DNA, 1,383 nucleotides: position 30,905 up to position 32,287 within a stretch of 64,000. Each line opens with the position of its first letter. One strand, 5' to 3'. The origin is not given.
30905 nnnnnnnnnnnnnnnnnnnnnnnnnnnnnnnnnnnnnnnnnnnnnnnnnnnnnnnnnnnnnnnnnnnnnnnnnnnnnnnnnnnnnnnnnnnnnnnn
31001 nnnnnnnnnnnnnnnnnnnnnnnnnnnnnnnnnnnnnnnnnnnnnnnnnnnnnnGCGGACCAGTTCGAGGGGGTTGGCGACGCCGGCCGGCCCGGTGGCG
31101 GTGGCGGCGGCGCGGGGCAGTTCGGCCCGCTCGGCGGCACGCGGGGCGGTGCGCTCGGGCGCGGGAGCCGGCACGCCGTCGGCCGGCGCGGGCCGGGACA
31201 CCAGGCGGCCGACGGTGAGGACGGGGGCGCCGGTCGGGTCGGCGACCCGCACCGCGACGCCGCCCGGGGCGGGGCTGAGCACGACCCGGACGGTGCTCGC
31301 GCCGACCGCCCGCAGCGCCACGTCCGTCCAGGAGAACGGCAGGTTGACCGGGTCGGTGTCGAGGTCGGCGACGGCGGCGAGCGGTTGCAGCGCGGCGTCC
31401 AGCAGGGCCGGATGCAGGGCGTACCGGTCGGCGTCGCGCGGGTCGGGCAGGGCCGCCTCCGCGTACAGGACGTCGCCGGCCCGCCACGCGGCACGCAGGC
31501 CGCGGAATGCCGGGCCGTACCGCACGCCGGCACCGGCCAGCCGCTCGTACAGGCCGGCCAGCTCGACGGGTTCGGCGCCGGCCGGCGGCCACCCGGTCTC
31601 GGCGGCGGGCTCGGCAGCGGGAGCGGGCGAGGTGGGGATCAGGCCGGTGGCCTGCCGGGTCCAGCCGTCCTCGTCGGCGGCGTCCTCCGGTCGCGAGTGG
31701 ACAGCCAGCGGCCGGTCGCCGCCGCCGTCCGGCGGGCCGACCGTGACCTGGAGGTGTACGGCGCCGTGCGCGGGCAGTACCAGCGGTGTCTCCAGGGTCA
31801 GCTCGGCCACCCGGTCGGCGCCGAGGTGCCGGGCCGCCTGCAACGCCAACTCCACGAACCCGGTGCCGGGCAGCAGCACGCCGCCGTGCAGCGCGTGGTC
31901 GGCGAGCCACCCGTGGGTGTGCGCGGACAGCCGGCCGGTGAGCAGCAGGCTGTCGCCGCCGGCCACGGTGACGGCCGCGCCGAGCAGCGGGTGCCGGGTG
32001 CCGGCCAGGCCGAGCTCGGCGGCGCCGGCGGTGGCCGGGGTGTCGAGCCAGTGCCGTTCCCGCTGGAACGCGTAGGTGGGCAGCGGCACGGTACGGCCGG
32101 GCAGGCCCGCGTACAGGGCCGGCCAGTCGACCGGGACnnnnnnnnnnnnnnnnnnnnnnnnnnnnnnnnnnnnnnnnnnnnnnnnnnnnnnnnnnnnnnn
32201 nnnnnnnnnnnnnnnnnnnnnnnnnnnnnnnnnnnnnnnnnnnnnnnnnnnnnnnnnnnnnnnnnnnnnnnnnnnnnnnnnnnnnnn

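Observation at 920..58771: One co-directional, translationally coupled tetronate + modular PKS gene string (~58 kb, 13 genes)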

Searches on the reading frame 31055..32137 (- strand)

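Call 9: search_protein_families(library=pfam, proteins=[window:31055-32137:-], max_evalue=0.001)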
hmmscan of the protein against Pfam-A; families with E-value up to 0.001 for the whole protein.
window:31055-32137:- (361 aa): 2 families
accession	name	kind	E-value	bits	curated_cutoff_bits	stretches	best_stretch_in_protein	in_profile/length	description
PF21089.3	PKS_DH_N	-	6.9e-30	103.5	27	1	49-149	1-103/103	Polyketide synthase dehydratase domain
PF14765.12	PS-DH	-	9.8e-21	74.4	23.7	1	177-321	3-163/166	Polyketide synthase dehydratase N-terminal domain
